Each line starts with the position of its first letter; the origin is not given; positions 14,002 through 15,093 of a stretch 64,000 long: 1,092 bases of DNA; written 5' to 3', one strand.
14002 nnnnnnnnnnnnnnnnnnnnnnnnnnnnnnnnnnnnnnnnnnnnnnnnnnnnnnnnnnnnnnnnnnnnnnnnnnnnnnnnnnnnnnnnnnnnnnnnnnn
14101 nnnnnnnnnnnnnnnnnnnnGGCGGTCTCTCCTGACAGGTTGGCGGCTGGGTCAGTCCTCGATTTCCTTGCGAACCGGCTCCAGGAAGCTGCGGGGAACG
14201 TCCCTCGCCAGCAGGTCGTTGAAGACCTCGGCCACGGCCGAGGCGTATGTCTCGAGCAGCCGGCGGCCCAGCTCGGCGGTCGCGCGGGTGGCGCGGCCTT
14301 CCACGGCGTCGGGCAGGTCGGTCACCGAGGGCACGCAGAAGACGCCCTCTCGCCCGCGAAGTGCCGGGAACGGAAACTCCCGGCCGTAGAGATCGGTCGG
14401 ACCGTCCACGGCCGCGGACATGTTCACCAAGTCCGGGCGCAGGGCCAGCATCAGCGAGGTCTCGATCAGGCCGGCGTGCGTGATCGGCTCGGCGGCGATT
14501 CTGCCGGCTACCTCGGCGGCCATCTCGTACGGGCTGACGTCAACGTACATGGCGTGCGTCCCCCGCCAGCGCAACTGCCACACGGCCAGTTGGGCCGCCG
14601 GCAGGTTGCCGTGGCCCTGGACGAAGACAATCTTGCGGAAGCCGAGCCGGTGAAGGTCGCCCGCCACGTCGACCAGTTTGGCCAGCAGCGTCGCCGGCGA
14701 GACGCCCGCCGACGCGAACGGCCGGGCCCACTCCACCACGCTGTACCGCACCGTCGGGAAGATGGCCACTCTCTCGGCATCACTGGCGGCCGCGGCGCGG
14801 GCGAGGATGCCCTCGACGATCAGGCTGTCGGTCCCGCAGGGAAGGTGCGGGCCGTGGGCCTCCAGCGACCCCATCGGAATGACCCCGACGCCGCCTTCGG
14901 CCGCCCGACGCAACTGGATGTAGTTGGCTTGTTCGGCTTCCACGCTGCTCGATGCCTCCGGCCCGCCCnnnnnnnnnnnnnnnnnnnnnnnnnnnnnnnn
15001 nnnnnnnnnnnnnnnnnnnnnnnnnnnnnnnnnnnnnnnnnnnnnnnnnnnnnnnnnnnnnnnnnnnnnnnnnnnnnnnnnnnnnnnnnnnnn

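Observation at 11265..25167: Thirteen-gene DeoR-headed catabolic cluster with an unusual enzyme combination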

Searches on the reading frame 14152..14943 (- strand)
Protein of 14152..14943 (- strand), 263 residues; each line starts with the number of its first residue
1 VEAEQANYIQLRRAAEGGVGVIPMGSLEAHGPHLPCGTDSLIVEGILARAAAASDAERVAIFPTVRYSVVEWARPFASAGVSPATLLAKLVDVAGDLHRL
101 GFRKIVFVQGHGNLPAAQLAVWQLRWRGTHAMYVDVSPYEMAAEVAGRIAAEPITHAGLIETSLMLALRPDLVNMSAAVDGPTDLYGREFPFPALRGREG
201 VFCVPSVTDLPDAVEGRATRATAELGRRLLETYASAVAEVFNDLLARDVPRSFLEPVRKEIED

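Call 4: search_protein_families(library=pfam, proteins=[window:14152-14943:-], max_evalue=0.01)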
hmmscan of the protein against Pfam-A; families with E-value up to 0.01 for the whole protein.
window:14152-14943:- (263 aa): 1 family
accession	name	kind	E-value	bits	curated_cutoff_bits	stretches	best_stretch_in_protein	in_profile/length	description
PF02633.19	Creatininase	-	3e-46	158.2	31.3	1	11-240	8-237/238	Creatinine amidohydrolase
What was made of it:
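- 14152..14943 (-): Creatininase-family metal amidohydrolase (263 aa). Pfam 158 bits (call 4).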

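Call 6: search_protein_families(library=ncbifam, proteins=[window:14152-14943:-], max_evalue=0.001)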
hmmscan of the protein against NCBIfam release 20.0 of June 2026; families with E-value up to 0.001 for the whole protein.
window:14152-14943:- (263 aa): 4 families
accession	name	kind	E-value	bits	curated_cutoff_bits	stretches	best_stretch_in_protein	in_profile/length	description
TIGR03964.1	mycofact_creat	equivalog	3.6e-25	88.9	172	1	19-244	15-220/228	mycofactocin biosynthesis peptidyl-dipeptidase MftE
TIGR04448.1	creatininase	equivalog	1.1e-21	77.6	235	1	13-242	10-243/246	creatininase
NF041098.2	diketo_inos_hlase_IolN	equivalog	8.7e-13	48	245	1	18-185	25-210/307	3-dehydro-scyllo-inosose hydrolase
NF033501.0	ArfB_arch_rifla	equivalog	5.6e-06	26.3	180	1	19-118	17-113/219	2-amino-5-formylamino-6-ribosylaminopyrimidin-4(3H)-one 5'-monophosphate deformylase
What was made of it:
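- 14152..14943 (-): NCBIfam MftE 89/172, creatininase 78/235, IolN 48/245 (call 6).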

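Call 70: search_solved_structures(query=window:14152-14943:-, max_evalue=0.001)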
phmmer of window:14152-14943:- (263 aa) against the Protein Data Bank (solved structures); distinct sequences matched with E-value up to 0.001: 8.
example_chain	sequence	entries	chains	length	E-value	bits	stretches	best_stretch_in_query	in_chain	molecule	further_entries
3lub_A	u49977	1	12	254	1.8e-16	63.7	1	19-248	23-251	Putative creatinine amidohydrolase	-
1q3k_A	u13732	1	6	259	1.4e-14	57.5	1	11-238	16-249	creatininase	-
3a6g_A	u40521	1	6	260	3.8e-13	52.9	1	11-239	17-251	Creatinine amidohydrolase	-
3a6e_A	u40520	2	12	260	4.4e-13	52.6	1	11-239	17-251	Creatinine amidohydrolase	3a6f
3a6h_A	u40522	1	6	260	4.5e-13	52.6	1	11-239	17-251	Creatinine amidohydrolase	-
3a6j_A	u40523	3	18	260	4.6e-13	52.6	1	11-239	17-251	Creatinine amidohydrolase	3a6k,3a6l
1j2t_A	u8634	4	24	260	4.6e-13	52.6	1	11-239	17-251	creatinine amidohydrolase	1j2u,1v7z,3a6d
3no4_A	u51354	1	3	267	9.9e-09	38.4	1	21-120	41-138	creatinine amidohydrolase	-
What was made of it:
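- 14152..14943 (-): PDB hits are 3lub and creatininase (call 70).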
